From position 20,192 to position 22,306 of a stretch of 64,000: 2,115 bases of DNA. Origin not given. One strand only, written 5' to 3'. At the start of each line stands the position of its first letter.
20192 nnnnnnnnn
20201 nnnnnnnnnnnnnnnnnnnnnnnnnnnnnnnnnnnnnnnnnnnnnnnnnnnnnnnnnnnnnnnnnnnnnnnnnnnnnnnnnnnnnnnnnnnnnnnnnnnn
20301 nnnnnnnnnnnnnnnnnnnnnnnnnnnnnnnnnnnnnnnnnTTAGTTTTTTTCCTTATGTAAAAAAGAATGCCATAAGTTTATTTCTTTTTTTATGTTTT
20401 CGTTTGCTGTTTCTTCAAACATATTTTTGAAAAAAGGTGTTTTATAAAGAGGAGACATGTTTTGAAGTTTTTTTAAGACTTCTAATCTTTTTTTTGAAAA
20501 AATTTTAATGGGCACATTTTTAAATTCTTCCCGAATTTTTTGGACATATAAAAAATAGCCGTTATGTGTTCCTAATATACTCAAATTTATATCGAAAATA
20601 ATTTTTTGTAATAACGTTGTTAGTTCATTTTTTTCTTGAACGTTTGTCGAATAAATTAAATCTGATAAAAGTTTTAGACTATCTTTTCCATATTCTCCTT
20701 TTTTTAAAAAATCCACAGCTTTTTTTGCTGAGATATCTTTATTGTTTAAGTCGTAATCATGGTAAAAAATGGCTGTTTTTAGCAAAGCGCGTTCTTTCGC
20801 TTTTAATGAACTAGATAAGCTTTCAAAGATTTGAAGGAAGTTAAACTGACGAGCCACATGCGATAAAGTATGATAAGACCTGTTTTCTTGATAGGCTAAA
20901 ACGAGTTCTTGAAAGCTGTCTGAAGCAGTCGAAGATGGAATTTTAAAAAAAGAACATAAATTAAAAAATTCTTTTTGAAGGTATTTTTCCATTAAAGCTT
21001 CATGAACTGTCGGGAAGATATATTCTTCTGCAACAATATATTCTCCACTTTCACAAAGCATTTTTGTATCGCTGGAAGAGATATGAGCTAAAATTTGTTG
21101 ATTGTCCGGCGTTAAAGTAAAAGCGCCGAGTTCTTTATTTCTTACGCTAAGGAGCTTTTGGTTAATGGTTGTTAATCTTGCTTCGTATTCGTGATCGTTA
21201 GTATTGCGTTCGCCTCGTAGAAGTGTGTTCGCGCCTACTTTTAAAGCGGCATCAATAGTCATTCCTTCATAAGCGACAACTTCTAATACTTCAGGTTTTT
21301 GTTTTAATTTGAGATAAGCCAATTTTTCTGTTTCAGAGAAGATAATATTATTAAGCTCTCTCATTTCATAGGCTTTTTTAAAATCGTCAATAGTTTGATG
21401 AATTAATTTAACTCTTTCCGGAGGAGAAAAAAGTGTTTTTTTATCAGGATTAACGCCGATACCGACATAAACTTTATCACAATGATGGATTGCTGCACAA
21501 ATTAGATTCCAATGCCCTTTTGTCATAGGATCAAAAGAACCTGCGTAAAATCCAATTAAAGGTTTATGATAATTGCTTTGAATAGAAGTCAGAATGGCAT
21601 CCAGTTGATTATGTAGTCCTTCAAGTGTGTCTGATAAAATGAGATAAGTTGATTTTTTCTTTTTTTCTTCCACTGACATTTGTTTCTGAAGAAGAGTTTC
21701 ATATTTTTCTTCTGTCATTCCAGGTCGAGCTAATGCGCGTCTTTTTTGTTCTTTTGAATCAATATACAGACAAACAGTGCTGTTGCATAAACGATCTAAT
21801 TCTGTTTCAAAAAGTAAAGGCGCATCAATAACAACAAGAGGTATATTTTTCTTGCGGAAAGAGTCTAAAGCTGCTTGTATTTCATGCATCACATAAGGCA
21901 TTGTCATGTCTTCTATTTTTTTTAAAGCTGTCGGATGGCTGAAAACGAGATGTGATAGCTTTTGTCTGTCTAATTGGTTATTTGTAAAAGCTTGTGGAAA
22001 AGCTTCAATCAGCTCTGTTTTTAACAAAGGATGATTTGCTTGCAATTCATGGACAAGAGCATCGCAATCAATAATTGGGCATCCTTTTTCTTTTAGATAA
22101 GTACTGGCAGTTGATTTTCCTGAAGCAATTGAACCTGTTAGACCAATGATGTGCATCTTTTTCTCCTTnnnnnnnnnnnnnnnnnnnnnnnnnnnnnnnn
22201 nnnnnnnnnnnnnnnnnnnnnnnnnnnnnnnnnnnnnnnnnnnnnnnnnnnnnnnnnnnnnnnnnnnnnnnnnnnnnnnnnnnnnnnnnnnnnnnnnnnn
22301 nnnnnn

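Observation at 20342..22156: Unusual CoaE - CoaD(PPAT) - HD three-domain fusion protein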

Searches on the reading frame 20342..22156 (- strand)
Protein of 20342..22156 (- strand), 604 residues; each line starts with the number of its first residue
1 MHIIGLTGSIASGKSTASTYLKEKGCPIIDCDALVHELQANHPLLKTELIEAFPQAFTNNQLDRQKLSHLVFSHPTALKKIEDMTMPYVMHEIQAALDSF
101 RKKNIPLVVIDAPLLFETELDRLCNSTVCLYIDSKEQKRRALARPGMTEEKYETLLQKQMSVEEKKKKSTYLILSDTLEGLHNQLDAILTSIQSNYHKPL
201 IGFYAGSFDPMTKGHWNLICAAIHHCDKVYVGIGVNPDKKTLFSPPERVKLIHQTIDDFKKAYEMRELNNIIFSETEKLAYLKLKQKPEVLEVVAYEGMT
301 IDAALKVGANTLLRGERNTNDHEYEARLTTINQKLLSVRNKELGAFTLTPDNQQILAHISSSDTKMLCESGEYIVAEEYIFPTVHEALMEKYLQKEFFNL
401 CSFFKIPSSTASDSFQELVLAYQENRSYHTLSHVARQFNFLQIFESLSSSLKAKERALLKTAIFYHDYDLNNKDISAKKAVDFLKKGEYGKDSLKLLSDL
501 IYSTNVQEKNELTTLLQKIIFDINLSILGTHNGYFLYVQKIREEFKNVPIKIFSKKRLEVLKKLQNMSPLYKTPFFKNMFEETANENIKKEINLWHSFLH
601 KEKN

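Call 3: search_protein_families(library=pfam, proteins=[window:20342-22156:-], max_evalue=0.01)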
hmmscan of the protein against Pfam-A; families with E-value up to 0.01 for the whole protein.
window:20342-22156:- (604 aa): 4 families
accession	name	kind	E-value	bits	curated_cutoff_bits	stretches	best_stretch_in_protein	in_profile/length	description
PF01121.26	CoaE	-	8.4e-40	136.8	27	1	3-176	2-175/180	Dephospho-CoA kinase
PF01467.32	CTP_transf_like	-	1.8e-11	44.8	21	1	203-363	1-129/133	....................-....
PF13238.12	AAA_18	-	5.7e-05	24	29.4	1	4-153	1-120/128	AAA domain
PF08218.17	Citrate_ly_lig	-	7.6e-05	22.9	20.9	1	209-294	9-90/182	Citrate lyase ligase C-terminal domain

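Call 4: search_protein_families(library=ncbifam, proteins=[window:20342-22156:-], max_evalue=0.01)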
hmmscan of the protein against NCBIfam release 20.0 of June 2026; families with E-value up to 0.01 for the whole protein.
window:20342-22156:- (604 aa): 12 families
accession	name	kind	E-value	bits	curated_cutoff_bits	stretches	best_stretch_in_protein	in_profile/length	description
TIGR00152.1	TIGR00152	equivalog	4.7e-40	137.4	65.55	1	3-174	1-174/188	dephospho-CoA kinase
TIGR01510.1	coaD_prev_kdtB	equivalog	2.6e-28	99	103.3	1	202-391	2-154/155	pantetheine-phosphate adenylyltransferase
NF002879.0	PRK03333.1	equivalog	2.3e-19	69.7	215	1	1-168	1-168/395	dephospho-CoA kinase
TIGR00125.1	cyt_tran_rel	domain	1.2e-10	41.4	27.7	1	201-256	1-60/65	adenylyltransferase/cytidyltransferase family protein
TIGR01527.1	arch_NMN_Atrans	equivalog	1.9e-06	27.6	181.2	1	202-261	2-64/167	nicotinamide-nucleotide adenylyltransferase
NF002243.0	PRK01153.1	subfamily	2.2e-05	24.1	127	1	202-261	3-65/175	nicotinamide-nucleotide adenylyltransferase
TIGR00124.1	cit_ly_ligase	equivalog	8e-05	21.8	262.1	1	207-272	147-210/335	[citrate (pro-3S)-lyase] ligase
NF003788.0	PRK05379.1-5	equivalog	0.0014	18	354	1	204-305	10-110/351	bifunctional nicotinamide-nucleotide adenylyltransferase/Nudix hydroxylase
NF001985.0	PRK00777.1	subfamily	0.0015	18.6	104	1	206-271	11-83/157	pantetheine-phosphate adenylyltransferase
NF000842.0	PRK00071.2-1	equivalog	0.002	17.8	167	0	203-262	6-65/191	nicotinate-nucleotide adenylyltransferase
NF006226.0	PRK08356.1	equivalog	0.0021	17.8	189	0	3-38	7-43/195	hypothetical protein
TIGR00482.1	TIGR00482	equivalog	0.0056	16.7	112.45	0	204-258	2-61/194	nicotinate (nicotinamide) nucleotide adenylyltransferase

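Call 5: search_solved_structures(query=window:20342-22156:-, max_evalue=1, show_alignments=0)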
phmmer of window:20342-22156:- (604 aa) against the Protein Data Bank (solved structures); distinct sequences matched with E-value up to 1: 51.
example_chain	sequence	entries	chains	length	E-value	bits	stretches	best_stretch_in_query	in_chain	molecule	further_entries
1uf9_A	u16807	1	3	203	1.2e-27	100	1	3-192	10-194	TT1252 protein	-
2if2_A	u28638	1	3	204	3.3e-21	78.8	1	3-188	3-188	Dephospho-CoA kinase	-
3nd5_A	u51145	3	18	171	7.9e-19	70.9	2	201-255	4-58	Phosphopantetheine adenylyltransferase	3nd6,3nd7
4i1u_A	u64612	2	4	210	5.9e-16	61.4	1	1-188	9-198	Dephospho-CoA kinase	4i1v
1jjv_A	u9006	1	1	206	3.6e-15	58.8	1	2-176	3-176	DEPHOSPHO-COA KINASE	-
2f6r_A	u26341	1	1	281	2.6e-14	56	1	1-176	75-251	Bifunctional coenzyme A synthase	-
9xwq_A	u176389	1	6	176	3.5e-14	55.5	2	195-255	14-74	Phosphopantetheine adenylyltransferase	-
8dv0_A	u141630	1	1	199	3.7e-14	55.5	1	3-189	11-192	Dephospho-CoA kinase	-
9xwd_A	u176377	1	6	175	4.7e-14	55.1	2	196-255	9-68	Phosphopantetheine adenylyltransferase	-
3f3m_A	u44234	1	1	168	8.1e-14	54.4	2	288-393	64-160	Phosphopantetheine adenylyltransferase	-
4nah_A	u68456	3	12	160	1.4e-13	53.6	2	292-392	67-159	Phosphopantetheine adenylyltransferase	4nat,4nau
1vlh_A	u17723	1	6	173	2e-13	53.1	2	195-259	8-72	Phosphopantetheine adenylyltransferase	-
1o6b_A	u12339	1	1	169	7.3e-13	51.2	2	203-259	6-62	Phosphopantetheine adenylyltransferase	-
2grj_A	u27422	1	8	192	3e-12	49.2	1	3-136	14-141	Dephospho-CoA kinase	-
4ttp_A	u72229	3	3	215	6.6e-12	48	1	2-176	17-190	Dephospho-CoA kinase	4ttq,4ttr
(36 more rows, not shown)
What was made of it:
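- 21572..22156 (-): Dephospho-CoA kinase (CoaE) domain, aa 1-195. Has the P-loop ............, the DCD motif (canonical DAD) and PLLFE. Pfam PF01121 E 8e-40 (call 3); TIGR00152 137 bits against cutoff 65.6 (call 4); solved CoaE 1uf9 E 1e-27 (call 5)
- Closest known: Eukaryotic CoA synthase. Same: The window's CoaE domain matches the DPCK domain of mouse COASY (2f6r, E 2.6e-14, call 5).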

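Call 6: find_homologous_proteins(query=window:20342-22156:-)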
Query window:20342-22156:- (604 aa): 48 proteins with E <= 0.001 among 8000 candidates.
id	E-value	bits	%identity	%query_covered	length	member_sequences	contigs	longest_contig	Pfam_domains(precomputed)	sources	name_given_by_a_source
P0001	0.0e+0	1328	98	100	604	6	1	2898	PF01121.27,PF01467.33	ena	-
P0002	0.0e+0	1102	80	100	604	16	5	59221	PF01121.27,PF01467.33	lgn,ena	-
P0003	1.3e-168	580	46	99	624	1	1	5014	PF01121.27,PF01467.33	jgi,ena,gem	-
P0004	2.9e-161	556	45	99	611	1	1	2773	PF01121.27,PF01467.33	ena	-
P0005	1.1e-134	468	41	98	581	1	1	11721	PF01121.27,PF01467.33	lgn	-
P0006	4.7e-125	436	38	99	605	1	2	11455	PF01121.27,PF01467.33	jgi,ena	jgi:dephospho-CoA kinase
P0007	1.2e-111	392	45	67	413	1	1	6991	PF01467.33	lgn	-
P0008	2.0e-84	302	40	66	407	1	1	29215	PF01467.33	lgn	-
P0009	6.9e-83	297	39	66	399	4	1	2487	PF01467.33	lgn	-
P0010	6.7e-74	268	37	66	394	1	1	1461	PF01467.33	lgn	-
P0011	2.6e-68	249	35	65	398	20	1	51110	PF01467.33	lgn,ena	-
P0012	2.2e-66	243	35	66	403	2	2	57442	PF01467.33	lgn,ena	-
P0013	4.2e-66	242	35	66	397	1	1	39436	PF01467.33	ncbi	-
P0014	9.0e-63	231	34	66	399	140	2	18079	PF01467.33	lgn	-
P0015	4.5e-61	225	35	65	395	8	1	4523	PF08218.18,PF01467.33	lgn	-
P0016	1.7e-56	210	33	65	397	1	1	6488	PF01467.33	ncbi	-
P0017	2.3e-53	200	42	45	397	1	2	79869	PF08218.18,PF01467.33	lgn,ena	-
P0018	1.0e-46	178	34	65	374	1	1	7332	PF01467.33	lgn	-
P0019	1.0e-43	168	29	98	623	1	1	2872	PF01121.27,PF01467.33,PF13238.13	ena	-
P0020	8.5e-36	142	26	65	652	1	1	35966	PF01121.27,PF01467.33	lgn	-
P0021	1.2e-31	128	30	64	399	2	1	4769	PF01121.27,PF01467.33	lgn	-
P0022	2.0e-31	127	31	27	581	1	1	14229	PF01121.27,PF01467.33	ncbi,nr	ncbi:MAG: pantetheine-phosphate adenylyltransferase [Spirochaetales bacterium]|nr:pantetheine-phosph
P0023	4.6e-25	106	30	36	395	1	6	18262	PF01121.27,PF01467.33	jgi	jgi:pantetheine-phosphate adenylyltransferase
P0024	3.5e-24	103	37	32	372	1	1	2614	PF01121.27,PF01149.30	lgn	-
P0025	6.1e-23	99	37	31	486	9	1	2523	PF01121.27,PF08501.17,PF18317.7,PF01488.27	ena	-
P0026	1.8e-21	95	35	29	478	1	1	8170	PF01121.27,PF08501.17,PF01488.27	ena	-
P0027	6.3e-21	93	26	61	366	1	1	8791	PF08218.18,PF01121.27,PF01467.33,PF13238.13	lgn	-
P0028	5.2e-20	90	31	29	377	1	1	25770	PF01121.27,PF01467.33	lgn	-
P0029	8.3e-20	89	31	32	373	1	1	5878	PF01121.27,PF01467.33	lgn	-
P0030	1.8e-19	88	27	62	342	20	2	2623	PF01121.27,PF01467.33,PF13238.13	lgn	-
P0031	3.4e-19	87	31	32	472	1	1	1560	PF13419.13,PF00702.33,PF01121.27,PF13242.13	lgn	-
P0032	3.7e-19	87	29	33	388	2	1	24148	PF01121.27,PF01467.33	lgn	-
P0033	5.2e-19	86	35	28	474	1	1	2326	PF06831.20,PF01121.27,PF01149.30,PF06827.21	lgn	-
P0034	2.2e-18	84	29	37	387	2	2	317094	PF01121.27,PF01467.33,PF13238.13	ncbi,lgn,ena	-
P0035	5.1e-17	80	30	31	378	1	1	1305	PF01121.27,PF01467.33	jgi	jgi:pantetheine-phosphate adenylyltransferase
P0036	1.0e-16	79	32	31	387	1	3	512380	PF01121.27,PF01467.33,PF03029.24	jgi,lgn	jgi:pantetheine-phosphate adenylyltransferase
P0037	1.7e-16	78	32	32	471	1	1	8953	PF01121.27,PF02596.21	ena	-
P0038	6.1e-16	76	31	32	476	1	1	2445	PF01121.27,PF02596.21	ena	-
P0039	7.4e-16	76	31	32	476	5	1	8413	PF01121.27,PF02596.21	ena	-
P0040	7.8e-16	76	26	27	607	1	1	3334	PF01121.27,PF01467.33,PF03029.24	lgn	-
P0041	2.8e-14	71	31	31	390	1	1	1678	PF01121.27,PF01467.33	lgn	-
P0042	2.9e-14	71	30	31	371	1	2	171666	PF01121.27,PF01467.33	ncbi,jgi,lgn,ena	jgi:pantetheine-phosphate adenylyltransferase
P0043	7.6e-12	63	33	29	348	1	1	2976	PF01121.27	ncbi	-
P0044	3.3e-11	61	27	21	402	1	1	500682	PF01300.25,PF01121.27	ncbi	-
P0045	1.3e-10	59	28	33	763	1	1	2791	PF01121.27,PF01467.33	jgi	jgi:phosphopantetheine adenylyltransferase/dephospho-CoA kinase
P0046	1.3e-9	55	31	30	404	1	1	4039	PF01121.27,PF04229.21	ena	-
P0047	2.3e-8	51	34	27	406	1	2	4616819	PF01121.27,PF04229.21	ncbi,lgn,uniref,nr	ncbi:dephospho-CoA kinase [Arthrobacter sp. SLBN-100]|uniref:dephospho-CoA kinase n=1 Tax=Arthrobact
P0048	5.0e-7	47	34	14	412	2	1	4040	PF01121.27,PF04229.21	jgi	jgi:dephospho-CoA kinase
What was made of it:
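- Closest known: Bacterial CoaE/CoaD fusions and CoaE with other extra domains. Same: CoaE carrying an extra C-terminal domain of unclear function has precedent (P0046-P0048 with PF04229, call 6).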

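Call 15: find_related_loci(query=A1, collection=genome_contigs, flank=8000)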
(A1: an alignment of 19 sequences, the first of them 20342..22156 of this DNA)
Query A1 (604 aa) in genome_contigs; peptide patterns used: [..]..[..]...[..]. (x = any residue, [..] = any of these).
600 stretches matched a pattern (row limit reached: there are more); 581 encode a relative of the query (tblastn E <= 1e-3); the best 80 are kept; 80 distinct loci.
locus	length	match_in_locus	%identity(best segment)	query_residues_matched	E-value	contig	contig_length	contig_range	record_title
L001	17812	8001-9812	99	1-604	0e+0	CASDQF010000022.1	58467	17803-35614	uncultured Alphaproteobacteria bacterium isolate SI.O49.metabat-bins.29 genome assembly, contig: SI.O49.metabat-bins.29.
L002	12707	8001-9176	35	201-595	1e-72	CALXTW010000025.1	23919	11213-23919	MAG: uncultured Alphaproteobacteria bacterium isolate BRZ_RR__bin74 genome assembly, contig: BRZ_RR__NODE_2546_length_23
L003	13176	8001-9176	35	201-595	3e-71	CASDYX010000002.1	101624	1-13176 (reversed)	uncultured proteobacterium isolate O18_L1_385385_idba_bin.5 genome assembly, contig: O18_L1_385385_idba_bin.5.fa_scaffol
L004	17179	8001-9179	39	201-596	1e-69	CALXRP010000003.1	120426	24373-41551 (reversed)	MAG: uncultured Alphaproteobacteria bacterium isolate BRZ_BN__bin26 genome assembly, contig: BRZ_BN__NODE_201_length_120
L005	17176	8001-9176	35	201-598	2e-69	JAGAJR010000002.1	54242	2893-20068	MAG: Alphaproteobacteria bacterium isolate RGIG8504 Water_deer_Cecum-2__c111863, whole genome shotgun sequence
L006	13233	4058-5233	36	201-596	2e-69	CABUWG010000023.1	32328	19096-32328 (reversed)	MAG TPA_asm: uncultured proteobacterium isolate MGYG-HGUT-04444 genome assembly, contig: GUT_GENOME274919_23, whole geno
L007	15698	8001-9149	35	201-597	2e-65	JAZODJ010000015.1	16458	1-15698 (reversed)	MAG: Alphaproteobacteria bacterium isolate T1900044752_TS20190418.MAGScoT_cleanbin_000002 SGB_2243_k141_1367250, whole g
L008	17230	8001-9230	35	182-592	1e-62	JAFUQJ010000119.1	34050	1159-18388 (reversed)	MAG: Alphaproteobacteria bacterium isolate RGIG4730 Roe_deer_Rectum.Co__c1944050, whole genome shotgun sequence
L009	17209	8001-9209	35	197-602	2e-61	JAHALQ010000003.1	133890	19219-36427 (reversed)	MAG: Proteobacteria bacterium isolate L3_072_000M1_dasL3_072_000M1_concoct_80 L3_072_000M1_scaffold_177, whole genome sh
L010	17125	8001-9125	36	201-580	7e-59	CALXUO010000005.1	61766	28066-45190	MAG: uncultured Alphaproteobacteria bacterium isolate E20__bin257 genome assembly, contig: E20__k127_7223498, whole geno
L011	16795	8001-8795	40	194-466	2e-58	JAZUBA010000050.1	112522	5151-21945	MAG: Alphaproteobacteria bacterium isolate T1900045318_YK20190007.MAGScoT_cleanbin_000005 SGB_6327_k141_1091133, whole g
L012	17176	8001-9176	40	201-595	1e-88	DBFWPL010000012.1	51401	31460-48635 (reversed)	MAG TPA_asm: Alphaproteobacteria bacterium isolate MAG7984 contig12, whole genome shotgun sequence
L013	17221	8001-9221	26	188-596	1e-32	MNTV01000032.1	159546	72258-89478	MAG: Azospirillum sp. 51_20 Ley3_66761_scaffold_438, whole genome shotgun sequence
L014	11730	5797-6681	28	3-334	5e-28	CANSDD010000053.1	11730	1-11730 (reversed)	MAG TPA_asm: uncultured Tenericutes bacterium isolate SRR15510215_bin.47_metawrap_v1.3_MAG genome assembly, contig: NODE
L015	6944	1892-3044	31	4-396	2e-39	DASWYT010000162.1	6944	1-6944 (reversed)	MAG TPA_asm: Alphaproteobacteria bacterium isolate SMAG_U3719 k141_694970, whole genome shotgun sequence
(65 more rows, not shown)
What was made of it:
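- The PPAT motif [GA]FY[AS]GSFDP is shared with alphaproteobacterial CoaD of Nitratireductor, Bosea and Hyphomicrobium (call 15). The PPAT signature matches alphaproteobacterial CoaD (call 15).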

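Call 36: search_protein_families(library=pfam, proteins=[L002:4897-6951:+, L002:7199-7903:+, L002:10240-11031:-, L002:11137-11805:+, L005:6055-7863:+, L005:10002-10934:+, L009:3420-5870:+, L009:5572-7176:+, L011:7144-7824:+, L013:5051-7636:+], max_evalue=0.00001)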
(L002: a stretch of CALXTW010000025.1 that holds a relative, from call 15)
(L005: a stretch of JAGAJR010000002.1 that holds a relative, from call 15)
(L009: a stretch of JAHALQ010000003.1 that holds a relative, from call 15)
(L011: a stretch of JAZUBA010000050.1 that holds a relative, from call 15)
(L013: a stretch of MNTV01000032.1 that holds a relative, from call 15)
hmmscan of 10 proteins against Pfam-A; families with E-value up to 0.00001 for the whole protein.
L002:4897-6951:+ (684 aa): 2 families
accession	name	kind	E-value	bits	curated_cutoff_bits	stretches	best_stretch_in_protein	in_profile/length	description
PF13597.11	NRDD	-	1.4e-177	592.3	26.2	1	137-670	2-531/562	Anaerobic ribonucleoside-triphosphate reductase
PF03477.21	ATP-cone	-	2.8e-23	82.7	25.8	1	19-107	2-87/88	ATP cone domain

L002:7199-7903:+ (234 aa): 2 families
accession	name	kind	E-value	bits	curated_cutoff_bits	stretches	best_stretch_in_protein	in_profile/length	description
PF04055.27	Radical_SAM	-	3.6e-19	70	29.5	1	25-159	1-142/166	Radical SAM superfamily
PF13353.11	Fer4_12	-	9.5e-12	45.8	22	1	23-134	7-123/137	4Fe-4S single cluster domain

L002:10240-11031:- (263 aa): 1 family
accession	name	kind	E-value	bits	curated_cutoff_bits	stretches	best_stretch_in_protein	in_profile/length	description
PF01613.24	Flavin_Reduct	-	2.2e-29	103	27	1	14-172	5-152/153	Flavin reductase like domain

L002:11137-11805:+ (222 aa): 1 family
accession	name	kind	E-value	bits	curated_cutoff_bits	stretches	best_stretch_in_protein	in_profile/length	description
PF06414.18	Zeta_toxin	-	7.7e-10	39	22.3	1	34-176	5-157/199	Zeta toxin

L005:6055-7863:+ (602 aa): 3 families
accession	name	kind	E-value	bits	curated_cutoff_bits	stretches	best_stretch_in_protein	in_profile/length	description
PF00664.28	ABC_membrane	-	2e-38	133.1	28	1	42-310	3-273/274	ABC transporter transmembrane region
PF00005.33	ABC_tran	-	2.7e-32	112.7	25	1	373-522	1-137/137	ABC transporter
PF02463.25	SMC_N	-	3.1e-10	40.3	40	1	450-564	110-211/220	RecF/RecN/SMC N terminal domain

L005:10002-10934:+ (310 aa): 2 families
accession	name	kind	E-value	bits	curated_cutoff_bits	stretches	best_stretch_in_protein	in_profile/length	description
PF03466.25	LysR_substrate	-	3.3e-14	53.2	28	1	113-306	4-207/209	LysR substrate binding domain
PF00126.33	HTH_1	-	4.6e-06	26.9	26.6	1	28-86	1-59/60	Bacterial regulatory helix-turn-helix protein, lysR family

L009:3420-5870:+ (816 aa): 2 families
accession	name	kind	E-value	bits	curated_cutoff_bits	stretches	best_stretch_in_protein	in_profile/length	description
PF00924.24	MS_channel_2nd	-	3.8e-22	78.6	20.2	1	624-691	1-68/68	Mechanosensitive ion channel, beta-domain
PF21082.3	MS_channel_3rd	-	1e-17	64.7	21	1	699-781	2-88/88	Mechanosensitive ion channel MscS, C-terminal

L009:5572-7176:+ (534 aa): 1 family
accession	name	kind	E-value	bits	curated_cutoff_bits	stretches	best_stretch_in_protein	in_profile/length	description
PF08245.18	Mur_ligase_M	-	2.5e-16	60.7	24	1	200-365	1-199/200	Mur ligase middle domain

L011:7144-7824:+ (226 aa): 1 family
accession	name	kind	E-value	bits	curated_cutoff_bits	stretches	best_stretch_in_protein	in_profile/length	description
PF08010.17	Phage_30_3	-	3.1e-31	108.5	36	1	83-214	4-135/138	Bacteriophage protein GP30.3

L013:5051-7636:+ (861 aa): 0 families

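Call 53: search_protein_families(library=padloc, proteins=[window:20342-22156:-], max_evalue=0.001)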
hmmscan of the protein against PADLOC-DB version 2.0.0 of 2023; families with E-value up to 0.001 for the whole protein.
window:20342-22156:- (604 aa): 0 families
